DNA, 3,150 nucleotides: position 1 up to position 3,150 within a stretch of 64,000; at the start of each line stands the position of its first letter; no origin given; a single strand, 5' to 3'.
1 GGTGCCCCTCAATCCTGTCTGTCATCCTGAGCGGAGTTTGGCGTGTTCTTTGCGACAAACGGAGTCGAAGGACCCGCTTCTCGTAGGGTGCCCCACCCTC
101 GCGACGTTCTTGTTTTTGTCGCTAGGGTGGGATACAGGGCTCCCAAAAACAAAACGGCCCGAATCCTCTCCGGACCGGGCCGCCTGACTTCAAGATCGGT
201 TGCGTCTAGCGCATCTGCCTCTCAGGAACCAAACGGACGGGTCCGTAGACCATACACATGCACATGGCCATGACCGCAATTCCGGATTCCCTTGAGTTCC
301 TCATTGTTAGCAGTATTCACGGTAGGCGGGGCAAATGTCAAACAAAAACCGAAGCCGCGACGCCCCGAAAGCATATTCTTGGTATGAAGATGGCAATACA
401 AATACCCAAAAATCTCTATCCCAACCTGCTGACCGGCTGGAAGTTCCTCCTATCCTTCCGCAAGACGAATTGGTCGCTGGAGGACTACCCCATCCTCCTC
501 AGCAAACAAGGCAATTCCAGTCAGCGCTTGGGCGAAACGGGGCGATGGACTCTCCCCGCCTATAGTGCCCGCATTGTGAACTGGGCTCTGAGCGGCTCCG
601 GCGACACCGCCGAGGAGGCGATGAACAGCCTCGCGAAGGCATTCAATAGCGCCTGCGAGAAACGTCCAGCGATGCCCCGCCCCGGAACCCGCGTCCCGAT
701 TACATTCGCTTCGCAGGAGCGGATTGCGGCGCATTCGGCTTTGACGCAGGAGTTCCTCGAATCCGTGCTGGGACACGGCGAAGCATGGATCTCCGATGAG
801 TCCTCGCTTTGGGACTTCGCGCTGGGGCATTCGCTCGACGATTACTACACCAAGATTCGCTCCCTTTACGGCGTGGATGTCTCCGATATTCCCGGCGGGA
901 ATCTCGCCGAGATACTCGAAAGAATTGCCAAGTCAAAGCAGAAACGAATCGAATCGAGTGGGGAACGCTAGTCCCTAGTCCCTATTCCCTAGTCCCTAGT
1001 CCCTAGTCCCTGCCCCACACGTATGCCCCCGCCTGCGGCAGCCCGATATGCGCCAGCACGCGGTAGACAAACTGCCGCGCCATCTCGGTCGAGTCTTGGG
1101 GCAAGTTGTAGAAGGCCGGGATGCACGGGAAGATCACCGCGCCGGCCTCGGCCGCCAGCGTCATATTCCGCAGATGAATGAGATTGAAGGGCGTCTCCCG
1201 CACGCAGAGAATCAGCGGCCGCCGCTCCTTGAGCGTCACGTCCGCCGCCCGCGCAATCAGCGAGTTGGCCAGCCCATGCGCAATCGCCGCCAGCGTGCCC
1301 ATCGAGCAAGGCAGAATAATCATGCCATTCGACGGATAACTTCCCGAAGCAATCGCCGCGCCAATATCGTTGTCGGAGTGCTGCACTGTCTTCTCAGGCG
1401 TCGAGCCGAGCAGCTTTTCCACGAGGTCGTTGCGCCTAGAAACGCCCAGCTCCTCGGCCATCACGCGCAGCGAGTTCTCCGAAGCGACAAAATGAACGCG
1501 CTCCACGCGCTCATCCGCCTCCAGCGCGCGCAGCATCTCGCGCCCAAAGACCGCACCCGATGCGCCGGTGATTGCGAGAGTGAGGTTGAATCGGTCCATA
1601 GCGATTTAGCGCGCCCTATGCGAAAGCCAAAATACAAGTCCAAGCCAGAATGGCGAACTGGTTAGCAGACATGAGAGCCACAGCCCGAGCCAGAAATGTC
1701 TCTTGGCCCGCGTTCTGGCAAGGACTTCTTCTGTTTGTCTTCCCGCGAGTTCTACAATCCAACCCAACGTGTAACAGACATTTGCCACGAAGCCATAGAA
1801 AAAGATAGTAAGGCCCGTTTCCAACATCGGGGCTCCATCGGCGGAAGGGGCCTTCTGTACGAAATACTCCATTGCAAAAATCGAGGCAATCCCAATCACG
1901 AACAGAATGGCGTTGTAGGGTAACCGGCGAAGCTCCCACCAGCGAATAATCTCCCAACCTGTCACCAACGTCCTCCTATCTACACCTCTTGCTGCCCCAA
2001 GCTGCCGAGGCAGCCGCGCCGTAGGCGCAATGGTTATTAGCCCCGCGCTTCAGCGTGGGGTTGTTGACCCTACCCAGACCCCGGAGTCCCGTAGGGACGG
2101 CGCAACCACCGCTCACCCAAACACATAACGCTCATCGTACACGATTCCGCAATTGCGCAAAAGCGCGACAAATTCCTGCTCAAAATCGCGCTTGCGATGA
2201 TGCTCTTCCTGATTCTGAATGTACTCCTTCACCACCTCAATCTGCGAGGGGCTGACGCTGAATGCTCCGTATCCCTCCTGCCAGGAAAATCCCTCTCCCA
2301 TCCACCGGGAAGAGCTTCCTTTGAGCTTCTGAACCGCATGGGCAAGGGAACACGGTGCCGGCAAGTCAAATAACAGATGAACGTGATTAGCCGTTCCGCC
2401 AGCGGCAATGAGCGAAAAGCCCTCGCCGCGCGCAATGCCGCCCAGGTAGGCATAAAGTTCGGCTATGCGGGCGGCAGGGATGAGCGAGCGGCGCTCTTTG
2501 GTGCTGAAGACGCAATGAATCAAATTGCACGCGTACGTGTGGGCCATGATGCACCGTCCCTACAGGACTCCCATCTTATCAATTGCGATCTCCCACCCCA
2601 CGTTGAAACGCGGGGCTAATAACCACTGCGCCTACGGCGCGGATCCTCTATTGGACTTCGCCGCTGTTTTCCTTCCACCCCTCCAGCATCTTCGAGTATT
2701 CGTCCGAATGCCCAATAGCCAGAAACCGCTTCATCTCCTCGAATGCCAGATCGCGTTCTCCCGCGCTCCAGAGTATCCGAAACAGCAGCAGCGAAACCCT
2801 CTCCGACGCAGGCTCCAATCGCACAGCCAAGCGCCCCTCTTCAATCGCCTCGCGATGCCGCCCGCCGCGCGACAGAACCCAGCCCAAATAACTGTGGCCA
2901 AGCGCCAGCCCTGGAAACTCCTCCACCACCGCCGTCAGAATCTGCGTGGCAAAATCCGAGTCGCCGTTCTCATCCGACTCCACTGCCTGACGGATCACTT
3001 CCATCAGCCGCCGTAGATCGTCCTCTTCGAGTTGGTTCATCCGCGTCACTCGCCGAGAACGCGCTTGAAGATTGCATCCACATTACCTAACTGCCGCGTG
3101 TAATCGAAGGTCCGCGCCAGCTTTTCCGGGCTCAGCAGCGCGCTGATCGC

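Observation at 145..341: Candidate sulfur-amino-acid (Met/Cys) leader-peptide attenuator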

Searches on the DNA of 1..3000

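Call 3: search_rna_families(source=window, start=1, end=3000, threshold=evalue, max_evalue=10, show_alignments=3)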
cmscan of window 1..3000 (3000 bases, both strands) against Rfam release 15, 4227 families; matches with E-value up to 10: 5.
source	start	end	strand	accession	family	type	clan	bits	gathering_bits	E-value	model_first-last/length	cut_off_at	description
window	2015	2060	-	RF01687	Acido-Lenti-1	Gene; sRNA;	-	37.6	37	3e-06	1-46/46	no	Acido-Lenti-1 RNA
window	2596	2641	+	RF01687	Acido-Lenti-1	Gene; sRNA;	-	34.8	37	1.7e-05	1-46/46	no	Acido-Lenti-1 RNA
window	1980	2066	+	RF00512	Leu_leader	Cis-reg; leader;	-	19.4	50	0.91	1-148/148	no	Leucine operon leader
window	438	605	-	RF02047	Sphinx_2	Gene; lncRNA;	-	18.7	34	1.9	1-158/158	no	Sphinx conserved region 2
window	1989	2068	+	RF02837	anti-hemB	Gene; sRNA;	-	17.3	49.5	0.91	1-81/81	no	Burkholderia RNA 7 (anti-hemB)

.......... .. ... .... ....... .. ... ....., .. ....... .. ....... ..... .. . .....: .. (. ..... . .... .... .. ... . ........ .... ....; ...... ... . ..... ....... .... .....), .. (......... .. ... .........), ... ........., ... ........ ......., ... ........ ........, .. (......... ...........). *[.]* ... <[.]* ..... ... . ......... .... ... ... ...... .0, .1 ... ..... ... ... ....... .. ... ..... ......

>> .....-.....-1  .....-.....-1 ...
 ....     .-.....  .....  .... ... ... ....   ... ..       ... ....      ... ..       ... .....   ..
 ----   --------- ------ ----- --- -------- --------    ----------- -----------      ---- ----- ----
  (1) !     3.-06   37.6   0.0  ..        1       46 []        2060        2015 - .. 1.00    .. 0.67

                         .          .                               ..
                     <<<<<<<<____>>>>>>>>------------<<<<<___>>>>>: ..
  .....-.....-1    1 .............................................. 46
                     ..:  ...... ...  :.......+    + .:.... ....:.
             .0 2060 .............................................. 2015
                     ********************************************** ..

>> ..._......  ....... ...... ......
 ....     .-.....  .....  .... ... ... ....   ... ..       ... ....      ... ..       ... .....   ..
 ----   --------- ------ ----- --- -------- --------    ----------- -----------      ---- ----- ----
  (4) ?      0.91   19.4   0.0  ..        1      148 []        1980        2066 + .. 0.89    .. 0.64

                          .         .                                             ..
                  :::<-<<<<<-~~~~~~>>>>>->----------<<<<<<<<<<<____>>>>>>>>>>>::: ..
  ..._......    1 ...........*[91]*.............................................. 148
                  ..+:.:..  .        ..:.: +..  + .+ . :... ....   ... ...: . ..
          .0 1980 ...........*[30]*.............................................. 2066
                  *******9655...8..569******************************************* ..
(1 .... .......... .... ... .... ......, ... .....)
